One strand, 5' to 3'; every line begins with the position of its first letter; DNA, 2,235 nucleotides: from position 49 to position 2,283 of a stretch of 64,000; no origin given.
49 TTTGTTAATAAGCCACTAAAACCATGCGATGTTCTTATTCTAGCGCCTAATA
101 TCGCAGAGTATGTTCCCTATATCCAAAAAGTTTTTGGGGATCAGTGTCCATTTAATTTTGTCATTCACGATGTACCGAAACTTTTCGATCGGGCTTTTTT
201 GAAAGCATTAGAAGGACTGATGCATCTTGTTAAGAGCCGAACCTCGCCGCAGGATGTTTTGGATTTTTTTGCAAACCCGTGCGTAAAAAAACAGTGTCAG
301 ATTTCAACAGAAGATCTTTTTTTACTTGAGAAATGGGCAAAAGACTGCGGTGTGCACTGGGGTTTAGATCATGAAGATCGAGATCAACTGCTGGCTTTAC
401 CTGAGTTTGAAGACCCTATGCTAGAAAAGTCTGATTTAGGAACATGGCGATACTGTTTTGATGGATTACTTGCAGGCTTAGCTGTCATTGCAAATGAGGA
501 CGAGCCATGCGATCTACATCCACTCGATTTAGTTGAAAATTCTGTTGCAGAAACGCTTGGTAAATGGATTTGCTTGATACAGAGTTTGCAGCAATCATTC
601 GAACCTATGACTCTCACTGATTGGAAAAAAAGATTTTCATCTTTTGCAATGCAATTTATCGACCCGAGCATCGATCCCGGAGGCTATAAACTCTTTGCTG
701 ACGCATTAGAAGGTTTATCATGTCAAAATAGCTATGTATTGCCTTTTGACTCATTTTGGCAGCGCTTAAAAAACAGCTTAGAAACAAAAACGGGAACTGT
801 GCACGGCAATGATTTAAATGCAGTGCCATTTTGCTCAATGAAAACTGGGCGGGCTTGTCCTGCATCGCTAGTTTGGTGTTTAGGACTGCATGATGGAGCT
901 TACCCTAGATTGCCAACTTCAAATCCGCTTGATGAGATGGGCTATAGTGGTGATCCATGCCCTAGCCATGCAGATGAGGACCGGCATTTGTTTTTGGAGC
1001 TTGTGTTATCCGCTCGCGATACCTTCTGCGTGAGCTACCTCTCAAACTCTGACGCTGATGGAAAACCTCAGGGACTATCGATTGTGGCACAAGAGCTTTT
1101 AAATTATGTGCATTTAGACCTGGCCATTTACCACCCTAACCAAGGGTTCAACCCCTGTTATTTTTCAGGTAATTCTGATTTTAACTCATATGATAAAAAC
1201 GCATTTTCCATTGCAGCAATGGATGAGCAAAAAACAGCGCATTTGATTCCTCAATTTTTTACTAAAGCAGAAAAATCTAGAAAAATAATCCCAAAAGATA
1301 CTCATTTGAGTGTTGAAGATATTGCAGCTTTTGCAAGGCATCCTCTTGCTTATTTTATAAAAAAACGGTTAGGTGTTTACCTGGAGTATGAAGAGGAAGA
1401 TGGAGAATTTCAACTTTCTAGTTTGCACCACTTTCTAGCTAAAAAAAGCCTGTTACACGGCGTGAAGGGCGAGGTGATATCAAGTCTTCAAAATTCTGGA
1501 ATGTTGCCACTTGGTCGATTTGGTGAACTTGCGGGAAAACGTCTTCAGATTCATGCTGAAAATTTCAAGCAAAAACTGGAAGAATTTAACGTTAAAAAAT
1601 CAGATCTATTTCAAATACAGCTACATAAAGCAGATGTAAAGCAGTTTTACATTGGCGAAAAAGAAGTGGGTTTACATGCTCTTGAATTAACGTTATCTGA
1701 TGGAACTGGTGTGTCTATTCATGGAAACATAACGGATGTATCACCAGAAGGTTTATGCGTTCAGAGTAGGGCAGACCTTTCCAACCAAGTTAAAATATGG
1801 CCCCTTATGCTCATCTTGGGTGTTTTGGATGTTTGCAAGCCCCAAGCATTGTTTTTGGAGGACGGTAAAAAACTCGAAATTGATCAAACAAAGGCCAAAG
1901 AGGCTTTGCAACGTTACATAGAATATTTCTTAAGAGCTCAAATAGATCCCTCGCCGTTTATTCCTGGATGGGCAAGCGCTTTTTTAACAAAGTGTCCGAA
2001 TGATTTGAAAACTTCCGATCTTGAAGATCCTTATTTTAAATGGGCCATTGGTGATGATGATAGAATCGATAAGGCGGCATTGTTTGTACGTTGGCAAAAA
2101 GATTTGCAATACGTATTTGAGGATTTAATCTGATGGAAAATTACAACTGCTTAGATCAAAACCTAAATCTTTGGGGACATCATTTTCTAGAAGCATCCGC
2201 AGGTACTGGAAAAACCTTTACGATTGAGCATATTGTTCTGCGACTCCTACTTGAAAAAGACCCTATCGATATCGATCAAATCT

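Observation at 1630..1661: The same 32-nt element is embedded in frame in RecC and in the CoiA-like protein, giving both a shared DVK(Q/R)FYIG(E/K)K peptide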

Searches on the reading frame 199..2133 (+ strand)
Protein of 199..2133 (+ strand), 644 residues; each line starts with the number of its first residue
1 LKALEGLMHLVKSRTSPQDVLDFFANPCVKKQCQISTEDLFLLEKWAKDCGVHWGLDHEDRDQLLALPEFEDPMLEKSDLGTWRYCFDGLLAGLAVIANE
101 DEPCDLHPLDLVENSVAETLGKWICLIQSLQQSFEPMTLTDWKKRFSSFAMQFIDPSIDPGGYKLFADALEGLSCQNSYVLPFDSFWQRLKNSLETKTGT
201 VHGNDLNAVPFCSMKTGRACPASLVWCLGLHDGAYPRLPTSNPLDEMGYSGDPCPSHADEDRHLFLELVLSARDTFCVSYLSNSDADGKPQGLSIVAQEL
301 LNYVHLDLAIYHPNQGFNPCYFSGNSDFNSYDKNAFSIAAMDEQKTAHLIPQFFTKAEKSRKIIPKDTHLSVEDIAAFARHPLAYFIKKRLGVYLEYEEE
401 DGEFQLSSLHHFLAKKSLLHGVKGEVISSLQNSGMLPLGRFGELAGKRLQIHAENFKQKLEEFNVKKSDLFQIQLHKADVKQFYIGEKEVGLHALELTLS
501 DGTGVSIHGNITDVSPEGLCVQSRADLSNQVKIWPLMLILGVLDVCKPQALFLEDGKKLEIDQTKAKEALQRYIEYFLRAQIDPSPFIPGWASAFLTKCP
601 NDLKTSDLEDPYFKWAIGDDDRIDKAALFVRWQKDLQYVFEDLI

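Call 11: search_protein_families(library=ncbifam, proteins=[window:199-2133:+])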
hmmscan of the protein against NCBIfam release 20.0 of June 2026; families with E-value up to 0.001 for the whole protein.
window:199-2133:+ (644 aa): 2 families
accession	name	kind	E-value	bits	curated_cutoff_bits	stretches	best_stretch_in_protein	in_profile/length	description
TIGR01450.1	recC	equivalog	1.2e-54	185.7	582.9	1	2-600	432-1035/1063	exodeoxyribonuclease V subunit gamma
NF008289.0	PRK11069.1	equivalog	2.1e-45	154.7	1470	1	2-602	452-1052/1122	exodeoxyribonuclease V subunit gamma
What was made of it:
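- Checked: ORF 199-2133 is the C-terminal part of RecC (call 11).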

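Call 27: find_homologous_proteins(query=window:199-2133:+)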
Query window:199-2133:+ (644 aa): 15 proteins with E <= 0.001 among 8000 candidates.
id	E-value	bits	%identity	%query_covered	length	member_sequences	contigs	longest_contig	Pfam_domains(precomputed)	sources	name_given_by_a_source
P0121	0.0e+0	1505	100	100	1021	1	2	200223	PF27451.1,PF04257.21,PF17946.8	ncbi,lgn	-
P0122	7.1e-235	799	54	99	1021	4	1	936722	PF27451.1,PF04257.21,PF17946.8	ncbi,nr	ncbi:MAG: exodeoxyribonuclease V subunit gamma [Chlamydiales bacterium]|nr:exodeoxyribonuclease V su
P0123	1.6e-125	438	38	98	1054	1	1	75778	PF27451.1,PF04257.21,PF17946.8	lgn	-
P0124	8.6e-112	393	33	100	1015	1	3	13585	PF27451.1,PF04257.21,PF17946.8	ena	-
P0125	6.2e-30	122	26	75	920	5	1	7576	PF27451.1,PF04257.21,PF17946.8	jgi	jgi:exodeoxyribonuclease V gamma subunit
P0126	5.1e-27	113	27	73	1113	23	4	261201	PF27451.1,PF04257.21,PF17946.8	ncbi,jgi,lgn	-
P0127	4.2e-25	106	25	68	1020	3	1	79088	PF27451.1,PF04257.21,PF17946.8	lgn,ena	-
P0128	4.5e-25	106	25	68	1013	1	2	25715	PF27451.1,PF04257.21,PF17946.8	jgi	jgi:exodeoxyribonuclease V gamma subunit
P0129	7.8e-24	102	27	70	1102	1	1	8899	PF27451.1,PF04257.21,PF17946.8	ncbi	-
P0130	2.1e-23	101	24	98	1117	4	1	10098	PF27451.1,PF04257.21,PF17946.8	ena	-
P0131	7.0e-21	92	26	67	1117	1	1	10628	PF27451.1,PF04257.21,PF17946.8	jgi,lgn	jgi:exodeoxyribonuclease V gamma subunit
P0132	7.4e-21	92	26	70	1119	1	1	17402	PF27451.1,PF04257.21,PF17946.8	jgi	jgi:exodeoxyribonuclease V gamma subunit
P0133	8.1e-18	82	25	88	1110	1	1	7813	PF27451.1,PF04257.21,PF17946.8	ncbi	-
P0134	7.9e-17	79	25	68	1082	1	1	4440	PF27451.1,PF04257.21,PF17946.8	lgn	-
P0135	1.1e-7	49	22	90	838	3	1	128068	PF27451.1,PF04257.21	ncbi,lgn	ncbi:MAG: exodeoxyribonuclease gamma chain [Chlamydiota bacterium]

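Call 42: find_encoding_contigs(protein=P0122, flank=10000, max_places=1)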
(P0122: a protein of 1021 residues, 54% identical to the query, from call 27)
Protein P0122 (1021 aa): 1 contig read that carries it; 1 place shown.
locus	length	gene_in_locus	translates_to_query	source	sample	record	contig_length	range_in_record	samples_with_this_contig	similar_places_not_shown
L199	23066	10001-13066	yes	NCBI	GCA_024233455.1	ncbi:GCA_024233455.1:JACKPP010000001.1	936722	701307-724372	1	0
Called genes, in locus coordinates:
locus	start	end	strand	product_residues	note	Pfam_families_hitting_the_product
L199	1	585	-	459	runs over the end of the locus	PF00206:Lyase_1, PF10397:ADSL_C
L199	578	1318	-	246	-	PF03677:UPF0137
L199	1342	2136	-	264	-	PF01656:CbiA, PF06564:CBP_BcsQ, PF09140:MipZ (faint), PF10609:ParA (weak), PF13614:AAA_31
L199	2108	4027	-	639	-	PF07973:tRNA_SAD, PF00587:tRNA-synt_2b, PF03129:HGTP_anticodon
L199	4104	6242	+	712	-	-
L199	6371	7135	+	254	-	-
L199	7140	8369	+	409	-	PF07690:MFS_1, PF00083:Sugar_tr (faint), PF07690:MFS_1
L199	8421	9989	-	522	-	PF07690:MFS_1, PF05977:MFS_3 (weak)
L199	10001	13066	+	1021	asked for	PF04257:RecC_N, PF27451:RecC_4th, PF17946:RecC_C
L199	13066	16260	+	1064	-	PF00580:UvrD-helicase, PF01443:Viral_helicase1 (faint), PF13245:AAA_19 (weak), PF13361:UvrD_C, PF13538:UvrD_C_2, PF12705:PDDEXK_1 (weak)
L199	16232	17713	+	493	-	PF13086:AAA_11 (weak), PF13245:AAA_19, PF13604:AAA_30, PF01443:Viral_helicase1 (weak), PF13538:UvrD_C_2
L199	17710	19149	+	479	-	PF02113:Peptidase_S13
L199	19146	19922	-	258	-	-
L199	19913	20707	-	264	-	-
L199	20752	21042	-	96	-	PF01649:Ribosomal_S20p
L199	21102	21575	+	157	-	PF12158:DUF3592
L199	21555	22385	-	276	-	PF25164:CoiA_N (weak), PF06054:CoiA_nuc, PF19500:DUF6035 (faint)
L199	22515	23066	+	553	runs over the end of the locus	PF03979:Sigma70_r1_1, PF00140:Sigma70_r1_2, PF04542:Sigma70_r2, PF04539:Sigma70_r3, PF04545:Sigma70_r4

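Call 43: find_encoding_contigs(protein=P0123, flank=10000, max_places=1)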
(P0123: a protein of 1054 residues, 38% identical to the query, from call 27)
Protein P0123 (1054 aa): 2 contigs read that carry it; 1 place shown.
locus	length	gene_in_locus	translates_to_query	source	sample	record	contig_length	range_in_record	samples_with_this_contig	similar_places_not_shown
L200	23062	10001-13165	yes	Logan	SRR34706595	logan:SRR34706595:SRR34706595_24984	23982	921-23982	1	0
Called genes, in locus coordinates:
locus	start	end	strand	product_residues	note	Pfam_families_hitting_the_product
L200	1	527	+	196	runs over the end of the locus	PF01596:Methyltransf_3 (weak), PF13578:Methyltransf_24 (weak)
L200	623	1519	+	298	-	PF00701:DHDPS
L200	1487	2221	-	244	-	PF03677:UPF0137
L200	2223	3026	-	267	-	PF06564:CBP_BcsQ, PF09140:MipZ (faint), PF10609:ParA, PF13614:AAA_31, PF01656:CbiA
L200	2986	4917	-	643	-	PF02824:TGS (weak), PF07973:tRNA_SAD, PF00587:tRNA-synt_2b, PF03129:HGTP_anticodon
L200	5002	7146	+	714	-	-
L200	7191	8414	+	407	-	PF07690:MFS_1, PF06779:MFS_4, PF05977:MFS_3 (faint), PF07690:MFS_1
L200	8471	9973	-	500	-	PF07690:MFS_1, PF05977:MFS_3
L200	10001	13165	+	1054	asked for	PF04257:RecC_N, PF27451:RecC_4th, PF17946:RecC_C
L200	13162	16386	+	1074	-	PF00580:UvrD-helicase, PF01443:Viral_helicase1 (faint), PF13245:AAA_19, PF13361:UvrD_C, PF13538:UvrD_C_2 (weak)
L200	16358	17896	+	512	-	PF21185:RecD_N (weak), PF00580:UvrD-helicase (faint), PF13086:AAA_11 (faint), PF13245:AAA_19, PF13604:AAA_30, PF01443:Viral_helicase1 (faint), PF13401:AAA_22 (weak), PF13538:UvrD_C_2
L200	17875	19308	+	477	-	PF02113:Peptidase_S13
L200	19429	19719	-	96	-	PF01649:Ribosomal_S20p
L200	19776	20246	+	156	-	PF12158:DUF3592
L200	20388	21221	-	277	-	PF25164:CoiA_N (weak), PF25169:DUF7830 (faint), PF06054:CoiA_nuc, PF19500:DUF6035 (faint)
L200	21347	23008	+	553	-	PF03979:Sigma70_r1_1, PF00140:Sigma70_r1_2, PF04542:Sigma70_r2, PF04539:Sigma70_r3, PF04545:Sigma70_r4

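Call 44: find_encoding_contigs(protein=P0124, flank=10000, max_places=1)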
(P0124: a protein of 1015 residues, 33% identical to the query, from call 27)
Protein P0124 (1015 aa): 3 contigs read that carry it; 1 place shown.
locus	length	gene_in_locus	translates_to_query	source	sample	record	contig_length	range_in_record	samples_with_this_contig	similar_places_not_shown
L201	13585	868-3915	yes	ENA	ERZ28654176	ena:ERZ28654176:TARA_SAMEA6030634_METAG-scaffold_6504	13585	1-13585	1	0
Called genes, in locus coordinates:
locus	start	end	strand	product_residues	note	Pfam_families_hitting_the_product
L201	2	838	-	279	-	?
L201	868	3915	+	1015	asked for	PF04257:RecC_N, PF27451:RecC_4th, PF17946:RecC_C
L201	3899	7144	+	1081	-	PF00580:UvrD-helicase, PF01443:Viral_helicase1 (faint), PF13245:AAA_19, PF13361:UvrD_C, PF13538:UvrD_C_2 (weak), PF12705:PDDEXK_1 (weak)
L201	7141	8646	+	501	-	PF13086:AAA_11 (faint), PF13604:AAA_30, PF13245:AAA_19, PF01443:Viral_helicase1 (faint), PF13538:UvrD_C_2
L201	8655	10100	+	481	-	PF02113:Peptidase_S13, PF13354:Beta-lactamase2 (faint)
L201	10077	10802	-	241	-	-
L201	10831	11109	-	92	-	PF01649:Ribosomal_S20p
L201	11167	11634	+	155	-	-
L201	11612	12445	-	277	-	PF06054:CoiA_nuc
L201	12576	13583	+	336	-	?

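Call 59: search_solved_structures(query=window:199-2133:+, max_evalue=0.001, show_alignments=1)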
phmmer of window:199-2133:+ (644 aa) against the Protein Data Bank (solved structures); distinct sequences matched with E-value up to 0.001: 1.
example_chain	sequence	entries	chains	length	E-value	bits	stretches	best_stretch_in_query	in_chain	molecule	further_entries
1w36_C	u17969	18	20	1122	8e-21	77.2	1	3-305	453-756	EXODEOXYRIBONUCLEASE V GAMMA CHAIN | RecBCD enzyme subunit RecC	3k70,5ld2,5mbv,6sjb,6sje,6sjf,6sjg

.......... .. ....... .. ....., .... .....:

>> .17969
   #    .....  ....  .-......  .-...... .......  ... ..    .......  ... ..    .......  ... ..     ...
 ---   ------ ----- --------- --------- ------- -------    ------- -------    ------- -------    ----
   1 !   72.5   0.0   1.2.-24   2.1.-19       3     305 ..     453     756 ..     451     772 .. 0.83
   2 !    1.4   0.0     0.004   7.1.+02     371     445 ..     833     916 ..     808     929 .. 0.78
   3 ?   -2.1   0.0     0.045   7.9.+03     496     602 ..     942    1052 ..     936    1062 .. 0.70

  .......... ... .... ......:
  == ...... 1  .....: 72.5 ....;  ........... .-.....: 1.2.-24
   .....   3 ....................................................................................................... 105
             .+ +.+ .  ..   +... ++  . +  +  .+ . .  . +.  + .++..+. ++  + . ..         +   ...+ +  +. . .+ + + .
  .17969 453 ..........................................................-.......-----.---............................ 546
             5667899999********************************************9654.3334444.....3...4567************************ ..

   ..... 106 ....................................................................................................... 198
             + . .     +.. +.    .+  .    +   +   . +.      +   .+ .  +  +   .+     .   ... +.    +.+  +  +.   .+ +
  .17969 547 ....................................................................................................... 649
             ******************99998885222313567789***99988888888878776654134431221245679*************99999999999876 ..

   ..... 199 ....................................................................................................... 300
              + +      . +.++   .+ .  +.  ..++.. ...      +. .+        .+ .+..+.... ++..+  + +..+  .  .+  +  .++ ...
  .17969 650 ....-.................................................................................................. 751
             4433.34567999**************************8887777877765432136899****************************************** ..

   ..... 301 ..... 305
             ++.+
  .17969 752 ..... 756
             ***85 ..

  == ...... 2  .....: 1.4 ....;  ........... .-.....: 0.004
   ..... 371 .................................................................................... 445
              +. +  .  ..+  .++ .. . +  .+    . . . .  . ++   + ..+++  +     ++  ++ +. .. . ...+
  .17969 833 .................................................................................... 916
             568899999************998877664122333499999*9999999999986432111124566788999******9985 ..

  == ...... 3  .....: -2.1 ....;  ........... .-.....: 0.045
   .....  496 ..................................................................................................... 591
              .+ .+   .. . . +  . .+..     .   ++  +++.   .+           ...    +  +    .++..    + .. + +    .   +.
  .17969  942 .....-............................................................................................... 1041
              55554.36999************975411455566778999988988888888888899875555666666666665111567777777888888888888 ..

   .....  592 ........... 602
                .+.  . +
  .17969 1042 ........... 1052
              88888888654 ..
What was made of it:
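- Tried and rejected: The C-terminal part aligns too weakly to E. coli RecC (1W36) to place the segment (call 59).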
